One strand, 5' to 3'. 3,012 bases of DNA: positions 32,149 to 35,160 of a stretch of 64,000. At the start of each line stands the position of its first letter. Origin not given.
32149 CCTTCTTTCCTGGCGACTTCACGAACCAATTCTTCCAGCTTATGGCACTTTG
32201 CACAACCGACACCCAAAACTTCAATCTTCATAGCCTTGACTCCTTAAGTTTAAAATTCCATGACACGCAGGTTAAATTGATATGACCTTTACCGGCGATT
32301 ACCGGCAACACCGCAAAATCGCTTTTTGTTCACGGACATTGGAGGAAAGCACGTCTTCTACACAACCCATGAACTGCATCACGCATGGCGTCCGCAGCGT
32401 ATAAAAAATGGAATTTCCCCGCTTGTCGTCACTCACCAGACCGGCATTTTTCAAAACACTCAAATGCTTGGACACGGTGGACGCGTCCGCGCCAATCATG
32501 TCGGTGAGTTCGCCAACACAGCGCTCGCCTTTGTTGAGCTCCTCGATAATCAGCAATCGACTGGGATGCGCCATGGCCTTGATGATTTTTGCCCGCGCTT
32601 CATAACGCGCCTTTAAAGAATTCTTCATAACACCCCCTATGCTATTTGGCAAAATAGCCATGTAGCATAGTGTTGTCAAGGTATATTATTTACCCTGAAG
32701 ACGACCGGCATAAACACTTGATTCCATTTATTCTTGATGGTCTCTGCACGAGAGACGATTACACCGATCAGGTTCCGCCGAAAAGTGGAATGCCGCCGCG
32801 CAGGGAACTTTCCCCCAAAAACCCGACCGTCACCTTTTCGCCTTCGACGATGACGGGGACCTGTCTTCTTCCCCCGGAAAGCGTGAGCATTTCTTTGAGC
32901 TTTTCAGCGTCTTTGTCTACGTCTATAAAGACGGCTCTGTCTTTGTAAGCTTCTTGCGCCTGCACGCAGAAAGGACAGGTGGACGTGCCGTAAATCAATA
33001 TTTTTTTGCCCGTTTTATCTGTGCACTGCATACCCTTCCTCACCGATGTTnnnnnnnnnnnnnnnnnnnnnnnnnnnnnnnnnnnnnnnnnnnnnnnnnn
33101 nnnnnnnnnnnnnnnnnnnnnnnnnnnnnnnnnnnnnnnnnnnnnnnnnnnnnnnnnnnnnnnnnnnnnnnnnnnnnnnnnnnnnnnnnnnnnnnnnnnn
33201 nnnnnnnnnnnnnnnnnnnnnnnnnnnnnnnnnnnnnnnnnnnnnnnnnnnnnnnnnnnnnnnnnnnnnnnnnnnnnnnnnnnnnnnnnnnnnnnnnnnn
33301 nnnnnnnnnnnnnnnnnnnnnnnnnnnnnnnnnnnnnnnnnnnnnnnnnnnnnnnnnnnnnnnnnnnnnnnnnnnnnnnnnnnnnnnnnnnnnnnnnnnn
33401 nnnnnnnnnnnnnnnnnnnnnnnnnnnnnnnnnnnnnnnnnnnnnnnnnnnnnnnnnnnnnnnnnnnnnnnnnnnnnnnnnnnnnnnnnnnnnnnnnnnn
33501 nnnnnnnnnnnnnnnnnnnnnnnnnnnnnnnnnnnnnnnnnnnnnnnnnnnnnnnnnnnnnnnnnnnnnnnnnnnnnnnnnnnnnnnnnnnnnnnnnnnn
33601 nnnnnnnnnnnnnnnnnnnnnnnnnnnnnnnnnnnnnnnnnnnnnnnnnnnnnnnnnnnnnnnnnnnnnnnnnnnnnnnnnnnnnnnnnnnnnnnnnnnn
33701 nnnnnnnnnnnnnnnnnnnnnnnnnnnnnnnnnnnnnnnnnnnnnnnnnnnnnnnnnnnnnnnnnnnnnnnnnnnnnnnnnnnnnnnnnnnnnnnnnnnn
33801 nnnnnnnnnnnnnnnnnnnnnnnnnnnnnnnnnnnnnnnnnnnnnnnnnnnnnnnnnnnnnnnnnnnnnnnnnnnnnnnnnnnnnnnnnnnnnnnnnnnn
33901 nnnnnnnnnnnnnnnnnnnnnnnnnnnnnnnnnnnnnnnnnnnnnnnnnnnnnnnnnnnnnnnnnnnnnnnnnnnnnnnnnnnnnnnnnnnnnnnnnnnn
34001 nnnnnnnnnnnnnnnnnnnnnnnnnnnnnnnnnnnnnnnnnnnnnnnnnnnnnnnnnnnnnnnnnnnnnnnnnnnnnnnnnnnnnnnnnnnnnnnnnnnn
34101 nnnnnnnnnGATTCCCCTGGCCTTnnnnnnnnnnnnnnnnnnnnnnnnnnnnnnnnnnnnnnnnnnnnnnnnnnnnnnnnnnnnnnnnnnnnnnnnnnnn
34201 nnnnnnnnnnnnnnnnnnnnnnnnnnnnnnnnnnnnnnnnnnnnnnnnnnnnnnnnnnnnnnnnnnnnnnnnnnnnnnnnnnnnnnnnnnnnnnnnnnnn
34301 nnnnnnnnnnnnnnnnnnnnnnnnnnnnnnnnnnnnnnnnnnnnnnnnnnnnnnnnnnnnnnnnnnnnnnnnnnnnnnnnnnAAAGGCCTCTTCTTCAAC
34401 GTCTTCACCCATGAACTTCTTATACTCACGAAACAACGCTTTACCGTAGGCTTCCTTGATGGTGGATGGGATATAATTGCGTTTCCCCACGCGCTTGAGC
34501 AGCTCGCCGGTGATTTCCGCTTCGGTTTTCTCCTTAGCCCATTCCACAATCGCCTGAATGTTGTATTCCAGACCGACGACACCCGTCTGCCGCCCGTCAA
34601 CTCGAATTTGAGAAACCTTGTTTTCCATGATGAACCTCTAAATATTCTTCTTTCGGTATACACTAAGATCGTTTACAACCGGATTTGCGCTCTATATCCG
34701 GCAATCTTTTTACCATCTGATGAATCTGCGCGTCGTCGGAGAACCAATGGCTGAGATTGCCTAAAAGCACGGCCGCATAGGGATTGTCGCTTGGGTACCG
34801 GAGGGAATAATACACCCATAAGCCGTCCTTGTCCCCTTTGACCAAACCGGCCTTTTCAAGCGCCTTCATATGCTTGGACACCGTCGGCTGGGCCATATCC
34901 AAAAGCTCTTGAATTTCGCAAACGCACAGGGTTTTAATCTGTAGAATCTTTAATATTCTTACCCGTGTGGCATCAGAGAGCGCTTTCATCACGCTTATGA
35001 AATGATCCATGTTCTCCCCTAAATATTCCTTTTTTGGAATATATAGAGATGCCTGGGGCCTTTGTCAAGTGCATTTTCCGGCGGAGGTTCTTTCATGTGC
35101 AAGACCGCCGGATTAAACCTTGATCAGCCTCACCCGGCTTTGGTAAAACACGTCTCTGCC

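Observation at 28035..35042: Two tandem ArsR-headed operons in which arsenic genes are interleaved with seven thiol-disulfide proteins, including a complete periplasmic redox relay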

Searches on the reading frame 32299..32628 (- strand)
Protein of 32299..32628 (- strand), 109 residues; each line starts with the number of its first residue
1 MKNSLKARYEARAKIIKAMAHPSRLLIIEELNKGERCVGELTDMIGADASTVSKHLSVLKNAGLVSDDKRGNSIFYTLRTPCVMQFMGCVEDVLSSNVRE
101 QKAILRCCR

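Call 3: search_protein_families(library=pfam, proteins=[window:32299-32628:-], max_evalue=0.01)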
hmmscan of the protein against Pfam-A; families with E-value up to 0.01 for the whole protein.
window:32299-32628:- (109 aa): 7 families
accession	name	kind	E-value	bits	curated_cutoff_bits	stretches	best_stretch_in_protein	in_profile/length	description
PF01022.26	HTH_5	-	1.5e-15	57.2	22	1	21-66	1-46/47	Bacterial regulatory protein, arsR family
PF12840.13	HTH_20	-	7.1e-07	29.5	27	1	19-65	1-48/51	Helix-turn-helix domain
PF13545.12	HTH_Crp_2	-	0.00077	19.8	27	1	40-70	27-56/70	Crp-like helix-turn-helix domain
PF12802.13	MarR_2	-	0.0024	18.4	27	1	25-65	8-50/61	MarR family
PF13412.12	HTH_24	-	0.0037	17.2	21.9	1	25-65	6-47/48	Winged helix-turn-helix DNA-binding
PF25212.1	HVO_A0114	-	0.0065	16.7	27.6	1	21-73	21-74/84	HVO_A0114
PF01978.25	TrmB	-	0.0087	16.3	25.6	0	31-75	18-62/68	Sugar-specific transcriptional regulator TrmB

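Call 4: search_protein_families(library=ncbifam, proteins=[window:32299-32628:-], max_evalue=0.01)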
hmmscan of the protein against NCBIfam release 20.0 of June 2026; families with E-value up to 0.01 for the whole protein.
window:32299-32628:- (109 aa): 10 families
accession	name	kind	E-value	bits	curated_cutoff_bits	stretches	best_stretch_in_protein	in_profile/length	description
NF033788.1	HTH_metalloreg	subfamily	2e-25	88.4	55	1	13-86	2-76/77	metalloregulator ArsR/SmtB family transcription factor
NF033789.1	repress_SdpR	subfamily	2.3e-17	62.6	100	1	16-90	2-76/79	autorepressor SdpR family transcription factor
NF040642.1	sulf_sens_BigR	equivalog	1.9e-14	53.5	155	1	5-90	3-88/95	sulfite-sensing transcriptional repressor BigR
NF041413.1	ArsR_Rv2640c_fam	equivalog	4e-12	46.6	155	1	15-83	35-106/118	Rv2640c family ArsR-like transcriptional regulator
NF052532.1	TransRegPagRBaca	equivalog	3.6e-11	43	170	1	8-90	13-95/99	transcriptional repressor PagR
NF047906.1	CdPbTransRegCmtR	equivalog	3.2e-10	39.9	150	1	6-90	5-89/104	Cd(II)/Pb(II)-sensing metalloregulatory transcriptional regulator CmtR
NF045707.1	Dbac_1936_reg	equivalog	1.6e-09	37.6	115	1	8-97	3-92/99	ArsR/SmtB-type metalloregulator TsoR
NF007528.0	PRK10141.1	subfamily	1.4e-08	34.6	97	1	14-80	8-75/117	metalloregulator ArsR/SmtB family transcription factor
TIGR01884.1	cas_HTH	subfamily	5.3e-08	32.5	60.2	1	14-73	134-195/202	CRISPR-associated CARF protein Csa3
NF053755.1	MsvR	equivalog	2.9e-06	27.2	220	1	14-68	5-59/236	transcriptional factor MsvR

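Call 36: search_solved_structures(query=window:32299-32628:-, max_evalue=0.001, show_alignments=5)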
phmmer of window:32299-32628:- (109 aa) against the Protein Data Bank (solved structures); distinct sequences matched with E-value up to 0.001: 32.
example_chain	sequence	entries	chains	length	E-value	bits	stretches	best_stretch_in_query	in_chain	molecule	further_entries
6jmi_A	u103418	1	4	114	1.2e-14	57.4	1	8-106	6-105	Uncharacterized HTH-type transcriptional regulator Rv0081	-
4omy_A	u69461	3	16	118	2.9e-13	53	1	10-95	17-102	NolR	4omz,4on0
2lkp_A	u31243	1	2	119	7e-12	48.5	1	13-87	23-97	HTH-type transcriptional regulator NmtR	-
8qkf_A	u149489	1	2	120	8.8e-12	48.2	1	10-78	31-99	ArsR family transcriptional regulator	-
7p6f_AAA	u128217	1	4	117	9.8e-12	48.1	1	11-96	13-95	Transcriptional regulator SrnR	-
3cuo_A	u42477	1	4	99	3.6e-11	46.3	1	5-92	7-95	Uncharacterized HTH-type transcriptional regulator ygaV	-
3pqj_A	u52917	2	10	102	7.3e-11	45.3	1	5-93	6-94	Biofilm growth-associated repressor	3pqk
6o8k_A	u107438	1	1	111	8.6e-10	41.9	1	6-89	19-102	Transcriptional regulator, ArsR family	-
13ct_A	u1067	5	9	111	8.6e-10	41.8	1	6-89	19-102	Transcriptional regulator, ArsR family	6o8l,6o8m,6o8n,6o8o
1r1t_A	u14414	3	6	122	2.9e-09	40.2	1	12-83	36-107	Transcriptional repressor smtB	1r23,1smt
4k2e_A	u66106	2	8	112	1.2e-08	38.2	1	11-83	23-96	Transcriptional activator HlyU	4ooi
5znx_A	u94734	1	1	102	1.2e-08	38.2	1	11-84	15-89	Transcriptional activator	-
3jth_A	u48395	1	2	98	1.3e-08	38.1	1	11-84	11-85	Transcription activator HlyU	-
1r22_A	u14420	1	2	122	6.7e-08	35.8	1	11-84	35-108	Transcriptional repressor smtB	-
2kko_A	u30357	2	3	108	1.6e-07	34.5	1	10-95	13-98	POSSIBLE TRANSCRIPTIONAL REGULATORY PROTEIN (POSSIBLY ARSR-FAMILY) | Possible transcriptional regulatory arsR-family protein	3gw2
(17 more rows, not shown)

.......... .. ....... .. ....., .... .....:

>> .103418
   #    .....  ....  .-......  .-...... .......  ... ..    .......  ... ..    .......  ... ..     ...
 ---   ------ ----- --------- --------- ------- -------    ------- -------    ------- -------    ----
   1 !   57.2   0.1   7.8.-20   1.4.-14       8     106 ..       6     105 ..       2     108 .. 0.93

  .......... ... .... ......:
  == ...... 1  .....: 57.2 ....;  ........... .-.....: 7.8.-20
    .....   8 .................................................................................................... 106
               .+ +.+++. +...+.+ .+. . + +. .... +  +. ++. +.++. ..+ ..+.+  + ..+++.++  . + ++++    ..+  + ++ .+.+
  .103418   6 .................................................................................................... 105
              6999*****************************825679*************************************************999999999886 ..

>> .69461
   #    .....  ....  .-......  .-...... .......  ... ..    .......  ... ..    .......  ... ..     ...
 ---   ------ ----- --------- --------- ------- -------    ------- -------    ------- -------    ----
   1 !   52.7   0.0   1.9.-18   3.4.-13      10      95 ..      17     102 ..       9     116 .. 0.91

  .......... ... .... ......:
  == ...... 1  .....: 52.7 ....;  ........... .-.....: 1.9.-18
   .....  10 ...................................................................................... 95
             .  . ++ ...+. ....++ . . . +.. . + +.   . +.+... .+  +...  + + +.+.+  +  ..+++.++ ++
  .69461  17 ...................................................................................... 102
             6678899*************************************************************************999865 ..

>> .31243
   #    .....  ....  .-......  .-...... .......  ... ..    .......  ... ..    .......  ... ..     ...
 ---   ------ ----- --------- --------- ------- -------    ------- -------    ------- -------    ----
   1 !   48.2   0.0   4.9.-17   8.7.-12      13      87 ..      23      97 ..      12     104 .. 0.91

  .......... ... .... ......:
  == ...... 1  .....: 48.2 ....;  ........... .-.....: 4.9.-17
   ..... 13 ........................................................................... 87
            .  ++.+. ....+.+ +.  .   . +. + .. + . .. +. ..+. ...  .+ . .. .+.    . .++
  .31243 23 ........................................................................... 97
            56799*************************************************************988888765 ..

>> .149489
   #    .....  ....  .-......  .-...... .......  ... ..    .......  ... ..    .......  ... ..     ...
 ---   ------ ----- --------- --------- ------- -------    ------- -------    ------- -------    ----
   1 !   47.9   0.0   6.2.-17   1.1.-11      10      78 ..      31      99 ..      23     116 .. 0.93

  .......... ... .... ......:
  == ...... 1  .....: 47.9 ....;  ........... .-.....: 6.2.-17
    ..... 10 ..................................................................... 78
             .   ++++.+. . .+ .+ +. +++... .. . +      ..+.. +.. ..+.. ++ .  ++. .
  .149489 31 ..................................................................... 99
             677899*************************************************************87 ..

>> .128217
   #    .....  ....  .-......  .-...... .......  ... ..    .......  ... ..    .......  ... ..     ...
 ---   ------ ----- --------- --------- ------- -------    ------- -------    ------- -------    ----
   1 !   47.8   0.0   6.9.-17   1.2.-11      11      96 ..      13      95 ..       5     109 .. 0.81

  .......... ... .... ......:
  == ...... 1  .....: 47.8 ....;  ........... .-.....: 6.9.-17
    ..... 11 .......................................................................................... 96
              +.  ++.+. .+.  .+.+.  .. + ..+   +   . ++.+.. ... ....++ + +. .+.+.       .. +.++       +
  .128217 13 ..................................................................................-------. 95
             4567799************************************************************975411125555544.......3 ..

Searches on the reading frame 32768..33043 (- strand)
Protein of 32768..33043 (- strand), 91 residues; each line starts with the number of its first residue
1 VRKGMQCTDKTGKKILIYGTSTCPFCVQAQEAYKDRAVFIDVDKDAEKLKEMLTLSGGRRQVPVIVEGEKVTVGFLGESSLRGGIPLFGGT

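Call 3: search_protein_families(library=pfam, proteins=[window:32768-33043:-], max_evalue=0.01)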
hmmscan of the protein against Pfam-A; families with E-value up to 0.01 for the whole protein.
window:32768-33043:- (91 aa): 1 family
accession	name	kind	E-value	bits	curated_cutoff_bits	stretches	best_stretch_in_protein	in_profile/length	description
PF00462.30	Glutaredoxin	-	4.9e-10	39.9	22.9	1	15-68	1-56/60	Glutaredoxin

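Call 4: search_protein_families(library=ncbifam, proteins=[window:32768-33043:-], max_evalue=0.01)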
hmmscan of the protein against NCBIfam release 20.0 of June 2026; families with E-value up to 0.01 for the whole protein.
window:32768-33043:- (91 aa): 14 families
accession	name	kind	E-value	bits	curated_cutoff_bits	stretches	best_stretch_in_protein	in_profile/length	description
NF041114.2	gluta_UXX_star_1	equivalog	1.1e-24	86.4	72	1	15-77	1-66/70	UXX-star selenoprotein family 1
NF041212.1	Uxx_star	subfamily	1.5e-20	73.2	66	1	15-78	1-67/70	Uxx-star family glutaredoxin-like (seleno)protein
NF041211.1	gluta_UXX_star_2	equivalog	2.5e-14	53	100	1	15-77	1-66/71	UXX-star (seleno)protein family 2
NF045501.1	HUGP_GUXX-star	exception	1.1e-13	51.3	325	1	8-78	160-233/236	HUGP/GUXX-star fusion selenoprotein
NF047338.1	gluta_UXX_star_3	exception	9.1e-13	48.1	97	1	15-79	1-68/70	UXX-star (seleno)protein family 3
TIGR02196.1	GlrX_YruB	hypoth_equivalog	3.5e-10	40.2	88.55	1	14-75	1-64/74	glutaredoxin-like protein, YruB-family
TIGR02181.1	GRX_bact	equivalog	4e-09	36.6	90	1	15-70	1-59/80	glutaredoxin 3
NF007923.0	PRK10638.1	equivalog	3.1e-06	27.1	129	1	14-66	3-57/83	glutaredoxin 3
TIGR02180.1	GRX_euk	equivalog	1.3e-05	25.3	87.25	1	15-69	1-62/84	glutaredoxin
TIGR02200.1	GlrX_actino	hypoth_equivalog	0.00011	22.5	89.5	1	15-65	2-55/77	mycoredoxin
TIGR02190.1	GlrX-dom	hypoth_equivalog_domain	0.00031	20.6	99.3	1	10-70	5-67/79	glutaredoxin-family domain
TIGR02194.1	GlrX_NrdH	subfamily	0.0014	18.8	85.75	1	15-75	1-63/72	glutaredoxin-like protein NrdH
NF008401.0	PRK11200.1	equivalog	0.0033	17.6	84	1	15-32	3-20/87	GrxA family glutaredoxin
NF007657.0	PRK10329.1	equivalog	0.0034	17.4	131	1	14-75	2-64/81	glutaredoxin-like protein NrdH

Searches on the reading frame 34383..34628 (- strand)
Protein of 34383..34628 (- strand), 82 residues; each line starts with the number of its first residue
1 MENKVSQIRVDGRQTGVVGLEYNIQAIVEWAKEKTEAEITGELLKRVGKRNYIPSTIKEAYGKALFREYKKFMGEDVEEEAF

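Call 67: find_homologous_proteins(query=window:34383-34628:-, max_evalue=0.001)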
Query seq(82 aa) (82 aa): 4 proteins with E <= 0.001 among 4 candidates.
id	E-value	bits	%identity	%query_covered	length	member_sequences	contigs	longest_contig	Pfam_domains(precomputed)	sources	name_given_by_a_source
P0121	2.8e-33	131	81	98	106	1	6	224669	-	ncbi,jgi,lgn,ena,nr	ncbi:MAG TPA: hypothetical protein P5294_05640 [Smithellaceae bacterium]|nr:hypothetical protein [Sm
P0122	4.7e-29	117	72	100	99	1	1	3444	-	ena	-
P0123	2.3e-22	96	61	94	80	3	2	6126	-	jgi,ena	-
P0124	5.7e-18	82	57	84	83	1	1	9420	-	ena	-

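Call 78: search_protein_representatives(protein=window:34383-34628:-)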
Query: 82 residues. Proteins with E-value up to 0.001 (for the whole library): 219; up to 1e-10: 12; up to 1e-30: 0. The best 150 are listed.
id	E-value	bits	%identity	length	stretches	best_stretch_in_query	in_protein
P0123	7.4e-23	95.9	61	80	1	1-77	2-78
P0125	2.1e-14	69.1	49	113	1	5-81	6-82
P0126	2.6e-13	65.6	42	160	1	4-81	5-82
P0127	3.6e-13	65.2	52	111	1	7-75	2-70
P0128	4.1e-13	65.0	42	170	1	2-80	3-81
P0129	6.2e-12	61.3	42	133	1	4-81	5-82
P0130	7.9e-12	60.9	45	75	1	4-74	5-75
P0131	9.4e-12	60.7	44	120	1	6-80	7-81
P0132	1.1e-11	60.5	39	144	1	2-80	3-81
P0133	3.0e-11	59.1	35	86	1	2-80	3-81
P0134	4.2e-11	58.6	44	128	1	2-79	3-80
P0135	8.5e-11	57.7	43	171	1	4-80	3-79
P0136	1.2e-10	57.1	38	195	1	3-80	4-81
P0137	1.3e-10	57.0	38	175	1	2-80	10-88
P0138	1.9e-10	56.6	41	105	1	3-76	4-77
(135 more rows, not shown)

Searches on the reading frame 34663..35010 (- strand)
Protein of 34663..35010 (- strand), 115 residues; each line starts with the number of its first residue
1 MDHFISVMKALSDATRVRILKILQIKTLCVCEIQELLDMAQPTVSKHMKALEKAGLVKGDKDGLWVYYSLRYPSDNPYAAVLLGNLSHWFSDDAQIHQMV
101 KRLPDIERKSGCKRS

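Call 3: search_protein_families(library=pfam, proteins=[window:34663-35010:-], max_evalue=0.01)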
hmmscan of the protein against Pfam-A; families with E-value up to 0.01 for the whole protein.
window:34663-35010:- (115 aa): 11 families
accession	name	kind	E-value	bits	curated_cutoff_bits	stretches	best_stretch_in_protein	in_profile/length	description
PF01022.26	HTH_5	-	2.3e-16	59.8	22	1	13-58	1-46/47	Bacterial regulatory protein, arsR family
PF12840.13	HTH_20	-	2.8e-10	40.4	27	1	11-58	1-49/51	Helix-turn-helix domain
PF13412.12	HTH_24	-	2.2e-06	27.6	21.9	1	32-58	22-48/48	Winged helix-turn-helix DNA-binding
PF01047.28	MarR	-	0.00025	21.3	24.6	1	25-58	15-48/59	MarR family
PF25213.1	HVO_A0261_N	-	0.0005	20.3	35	1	14-61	11-58/86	HVO_A0261 N-terminal domain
PF01325.25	Fe_dep_repress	-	0.0015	19.1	26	1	32-62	27-57/60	Iron dependent repressor, N-terminal DNA binding domain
PF09339.16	HTH_IclR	-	0.0023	18.1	22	1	30-60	21-51/52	IclR helix-turn-helix domain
PF13601.12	HTH_34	-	0.0033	18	27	1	17-62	3-49/80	Winged helix DNA-binding domain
PF12802.13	MarR_2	-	0.0037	17.8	27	1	32-58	25-51/61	MarR family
PF17778.7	BLACT_WH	-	0.007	16.8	22.8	0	35-65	16-46/46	Beta-lactamase associated winged helix domain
PF01978.25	TrmB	-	0.0091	16.3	25.6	0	25-63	20-58/68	Sugar-specific transcriptional regulator TrmB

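Call 4: search_protein_families(library=ncbifam, proteins=[window:34663-35010:-], max_evalue=0.01)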
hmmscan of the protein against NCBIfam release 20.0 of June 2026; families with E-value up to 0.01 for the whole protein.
window:34663-35010:- (115 aa): 18 families
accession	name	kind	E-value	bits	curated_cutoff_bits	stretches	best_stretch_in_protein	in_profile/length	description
NF033788.1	HTH_metalloreg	subfamily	6.4e-27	93.2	55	1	6-73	3-71/77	metalloregulator ArsR/SmtB family transcription factor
NF033789.1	repress_SdpR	subfamily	4.9e-18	64.8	100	1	7-71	1-65/79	autorepressor SdpR family transcription factor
NF007528.0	PRK10141.1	subfamily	1.9e-16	59.9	97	1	5-104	7-104/117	metalloregulator ArsR/SmtB family transcription factor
NF045707.1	Dbac_1936_reg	equivalog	2.4e-14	53.1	115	1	7-71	10-74/99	ArsR/SmtB-type metalloregulator TsoR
NF041413.1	ArsR_Rv2640c_fam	equivalog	6.8e-12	45.8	155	1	8-74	36-105/118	Rv2640c family ArsR-like transcriptional regulator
NF052532.1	TransRegPagRBaca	equivalog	1.3e-08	34.8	170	1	7-75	20-88/99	transcriptional repressor PagR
NF040642.1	sulf_sens_BigR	equivalog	4.9e-08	32.9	155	1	7-71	13-77/95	sulfite-sensing transcriptional repressor BigR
NF053755.1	MsvR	equivalog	2.3e-07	30.8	220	1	8-61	7-60/236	transcriptional factor MsvR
NF047906.1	CdPbTransRegCmtR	equivalog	2.5e-07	30.6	150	1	7-71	14-78/104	Cd(II)/Pb(II)-sensing metalloregulatory transcriptional regulator CmtR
NF053602.1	Phr_regulator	exception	2.3e-05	24.1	320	1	8-59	6-57/191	heat shock transcription regulator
NF040939.2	trans_reg_lrs14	equivalog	0.00024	21.1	90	1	2-62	10-71/103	Lrs14 family HTH-type transcriptional regulator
NF041395.1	TranRegLrpA1_Halo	equivalog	0.00029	20.9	250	1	12-59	3-51/142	HTH-type transcriptional regulator LrpA1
NF004170.0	PRK05638.1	equivalog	0.0018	16.9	421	1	14-70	371-430/442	threonine synthase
TIGR02944.1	suf_reg_Xantho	equivalog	0.0045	17.4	110.65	1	24-61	22-59/130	SUF system Fe-S cluster assembly regulator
NF038251.1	AdcR_fam_Zn_TF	equivalog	0.0053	17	175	1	15-70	37-95/143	zinc-dependent MarR family transcriptional regulator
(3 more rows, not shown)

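Call 59: search_solved_structures(query=window:34663-35010:-, max_evalue=0.0001, show_alignments=3)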
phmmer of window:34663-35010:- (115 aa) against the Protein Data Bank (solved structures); distinct sequences matched with E-value up to 0.0001: 18.
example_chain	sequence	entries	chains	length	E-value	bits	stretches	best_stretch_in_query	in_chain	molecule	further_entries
9t6t_A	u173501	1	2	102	9.7e-11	45.1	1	6-71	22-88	Lmo1102 protein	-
9t6r_A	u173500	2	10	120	1.3e-10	44.7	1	6-71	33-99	Lmo1102 protein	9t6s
8qkf_A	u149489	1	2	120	9.7e-08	35.4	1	7-88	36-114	ArsR family transcriptional regulator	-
4ggg_A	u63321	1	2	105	2e-07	34.4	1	4-78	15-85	Repressor protein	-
1r1u_A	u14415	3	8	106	2.9e-07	33.9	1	4-78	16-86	repressor protein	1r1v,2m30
2kjb_A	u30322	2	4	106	2.9e-07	33.9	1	4-78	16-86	CzrA protein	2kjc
6cdb_A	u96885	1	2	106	4e-07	33.4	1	4-78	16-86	ArsR family transcriptional regulator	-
1u2w_A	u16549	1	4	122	6.1e-07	32.9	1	6-71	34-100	Cadmium efflux system accessory protein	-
3f72_A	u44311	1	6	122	6.4e-07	32.8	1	6-71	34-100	Cadmium efflux system accessory protein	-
6cda_A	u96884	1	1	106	7.7e-07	32.5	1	4-78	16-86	ArsR family transcriptional regulator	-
6j0e_A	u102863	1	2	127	7.7e-06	29.3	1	2-71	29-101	Arsenic responsive repressor ArsR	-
3jth_A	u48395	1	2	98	8.3e-06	29.2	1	6-72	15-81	Transcription activator HlyU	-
5znx_A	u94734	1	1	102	9.2e-06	29.1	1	6-72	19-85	Transcriptional activator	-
2lkp_A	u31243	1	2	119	1.2e-05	28.7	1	5-71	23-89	HTH-type transcriptional regulator NmtR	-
1r1t_A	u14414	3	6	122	1.6e-05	28.3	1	9-71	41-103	Transcriptional repressor smtB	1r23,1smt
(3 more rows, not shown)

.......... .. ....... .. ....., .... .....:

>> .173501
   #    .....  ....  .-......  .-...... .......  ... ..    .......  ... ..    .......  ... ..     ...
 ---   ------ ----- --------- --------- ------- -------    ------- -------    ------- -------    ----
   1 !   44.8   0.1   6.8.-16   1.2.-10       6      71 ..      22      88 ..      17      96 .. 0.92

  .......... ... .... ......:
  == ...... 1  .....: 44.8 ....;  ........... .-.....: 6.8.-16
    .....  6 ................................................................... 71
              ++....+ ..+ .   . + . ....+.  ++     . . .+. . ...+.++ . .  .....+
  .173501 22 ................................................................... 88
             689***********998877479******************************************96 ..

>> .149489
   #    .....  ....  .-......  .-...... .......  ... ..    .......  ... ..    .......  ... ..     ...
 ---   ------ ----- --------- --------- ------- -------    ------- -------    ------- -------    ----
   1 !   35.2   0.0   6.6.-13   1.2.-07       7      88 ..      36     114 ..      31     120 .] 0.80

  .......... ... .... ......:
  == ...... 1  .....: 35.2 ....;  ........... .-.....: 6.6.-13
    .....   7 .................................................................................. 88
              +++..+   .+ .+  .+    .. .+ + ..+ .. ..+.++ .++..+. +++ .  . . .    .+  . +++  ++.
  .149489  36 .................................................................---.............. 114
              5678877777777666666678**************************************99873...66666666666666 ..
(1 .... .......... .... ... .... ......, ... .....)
